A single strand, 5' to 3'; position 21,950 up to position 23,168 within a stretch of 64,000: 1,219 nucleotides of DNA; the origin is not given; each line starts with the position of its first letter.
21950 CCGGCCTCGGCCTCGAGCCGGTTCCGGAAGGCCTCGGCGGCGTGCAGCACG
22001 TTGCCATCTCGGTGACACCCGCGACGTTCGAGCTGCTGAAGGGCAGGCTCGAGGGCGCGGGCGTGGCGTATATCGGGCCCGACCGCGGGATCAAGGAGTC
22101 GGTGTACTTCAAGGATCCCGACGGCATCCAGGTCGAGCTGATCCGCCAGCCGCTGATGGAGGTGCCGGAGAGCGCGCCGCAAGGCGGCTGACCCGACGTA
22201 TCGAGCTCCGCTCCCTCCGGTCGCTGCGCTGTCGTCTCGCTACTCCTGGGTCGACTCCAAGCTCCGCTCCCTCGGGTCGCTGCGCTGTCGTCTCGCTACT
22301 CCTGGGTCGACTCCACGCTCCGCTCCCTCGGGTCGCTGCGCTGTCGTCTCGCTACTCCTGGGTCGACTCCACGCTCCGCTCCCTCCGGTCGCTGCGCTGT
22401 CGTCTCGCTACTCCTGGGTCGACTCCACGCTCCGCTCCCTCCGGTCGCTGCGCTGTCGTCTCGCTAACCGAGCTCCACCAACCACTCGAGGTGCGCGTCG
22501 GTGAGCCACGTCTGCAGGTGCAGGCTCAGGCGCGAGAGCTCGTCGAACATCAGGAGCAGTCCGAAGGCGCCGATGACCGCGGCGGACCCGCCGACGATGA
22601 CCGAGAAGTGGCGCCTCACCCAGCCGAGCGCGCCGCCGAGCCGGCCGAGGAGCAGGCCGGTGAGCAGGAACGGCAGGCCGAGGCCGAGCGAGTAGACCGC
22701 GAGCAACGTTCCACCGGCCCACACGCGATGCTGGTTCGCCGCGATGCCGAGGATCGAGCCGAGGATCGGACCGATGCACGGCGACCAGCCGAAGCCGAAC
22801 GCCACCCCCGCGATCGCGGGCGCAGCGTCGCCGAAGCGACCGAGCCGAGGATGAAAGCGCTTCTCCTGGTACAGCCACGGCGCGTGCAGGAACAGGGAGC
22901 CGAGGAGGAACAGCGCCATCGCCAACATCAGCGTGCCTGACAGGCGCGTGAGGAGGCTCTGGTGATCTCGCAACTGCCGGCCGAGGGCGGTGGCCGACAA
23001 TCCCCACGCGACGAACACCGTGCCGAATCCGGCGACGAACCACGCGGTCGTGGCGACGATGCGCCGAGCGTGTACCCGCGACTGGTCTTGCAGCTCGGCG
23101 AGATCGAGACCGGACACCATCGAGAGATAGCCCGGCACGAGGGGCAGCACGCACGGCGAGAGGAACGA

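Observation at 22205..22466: GGAG-dense 56-bp repeat family in a 4.7-unit head-to-tail array that starts exactly on the TAG stop codon of ccdA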

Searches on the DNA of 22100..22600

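Call 24: search_rna_families(source=window, start=22100, end=22600, threshold=evalue, max_evalue=10)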
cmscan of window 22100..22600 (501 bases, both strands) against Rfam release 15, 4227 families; matches with E-value up to 10: 7.
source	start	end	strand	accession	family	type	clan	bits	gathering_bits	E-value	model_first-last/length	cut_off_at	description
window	22199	22242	+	RF02136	HTT-AS1_3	Gene; lncRNA;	-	16.4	70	0.92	1-60/60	no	HTT antisense RNA 1 conserved region 3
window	22254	22298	+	RF02136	HTT-AS1_3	Gene; lncRNA;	-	16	70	1.1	1-60/60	no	HTT antisense RNA 1 conserved region 3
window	22249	22313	+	RF00941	mir-434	Gene; miRNA;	-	15.1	100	6.8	1-81/81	no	mir-434 microRNA precursor family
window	22153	22224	+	RF04166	mir-2278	Gene; miRNA;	-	14.9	93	8.4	1-96/96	no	mir-2278 microRNA precursor family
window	22312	22354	+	RF02136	HTT-AS1_3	Gene; lncRNA;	-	14.6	70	2.4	1-60/60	no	HTT antisense RNA 1 conserved region 3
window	22368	22410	+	RF02136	HTT-AS1_3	Gene; lncRNA;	-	12.4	70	7.6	1-60/60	no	HTT antisense RNA 1 conserved region 3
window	22424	22466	+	RF02136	HTT-AS1_3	Gene; lncRNA;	-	12.4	70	7.6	1-60/60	no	HTT antisense RNA 1 conserved region 3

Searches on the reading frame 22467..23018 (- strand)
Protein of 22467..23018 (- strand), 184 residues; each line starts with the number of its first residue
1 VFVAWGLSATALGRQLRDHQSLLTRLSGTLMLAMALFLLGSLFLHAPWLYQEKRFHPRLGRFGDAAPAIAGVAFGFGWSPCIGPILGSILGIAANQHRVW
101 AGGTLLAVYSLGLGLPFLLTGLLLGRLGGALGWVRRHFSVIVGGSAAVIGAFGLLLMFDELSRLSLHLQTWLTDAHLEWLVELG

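Call 43: find_related_loci(query=window:22467-23018:-, collection=metagenome_contigs, flank=2500)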
Query window:22467-23018:- (184 aa) in metagenome_contigs; peptide patterns used: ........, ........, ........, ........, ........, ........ (x = any residue, [..] = any of these).
545 stretches matched a pattern; 429 encode a relative of the query (tblastn E <= 1e-3); the best 80 are kept; 80 distinct loci.
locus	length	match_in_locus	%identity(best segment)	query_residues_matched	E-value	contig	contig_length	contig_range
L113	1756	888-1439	95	1-184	2e-117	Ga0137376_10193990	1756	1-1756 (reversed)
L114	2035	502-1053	87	1-184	3e-109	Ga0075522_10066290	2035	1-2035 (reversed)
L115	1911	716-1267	84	1-184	6e-106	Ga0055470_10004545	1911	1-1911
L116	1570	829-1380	85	1-184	1e-104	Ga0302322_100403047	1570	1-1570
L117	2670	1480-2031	83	1-184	4e-100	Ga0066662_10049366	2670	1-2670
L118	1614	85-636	82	1-184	1e-100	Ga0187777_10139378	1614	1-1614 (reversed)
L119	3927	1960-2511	80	1-184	6e-94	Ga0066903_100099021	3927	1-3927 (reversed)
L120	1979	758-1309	78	1-184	6e-98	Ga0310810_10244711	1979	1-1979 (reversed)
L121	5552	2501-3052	85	1-184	2e-93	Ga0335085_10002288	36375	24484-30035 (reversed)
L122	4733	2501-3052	85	1-184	2e-93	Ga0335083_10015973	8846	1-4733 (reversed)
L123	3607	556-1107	80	1-184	2e-93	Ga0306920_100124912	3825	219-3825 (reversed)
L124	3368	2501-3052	80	1-184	6e-94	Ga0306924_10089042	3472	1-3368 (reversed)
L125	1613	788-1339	78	1-184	2e-97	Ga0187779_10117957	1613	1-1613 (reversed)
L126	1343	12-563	78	1-184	1e-97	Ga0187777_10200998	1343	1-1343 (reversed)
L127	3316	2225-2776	88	1-184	1e-90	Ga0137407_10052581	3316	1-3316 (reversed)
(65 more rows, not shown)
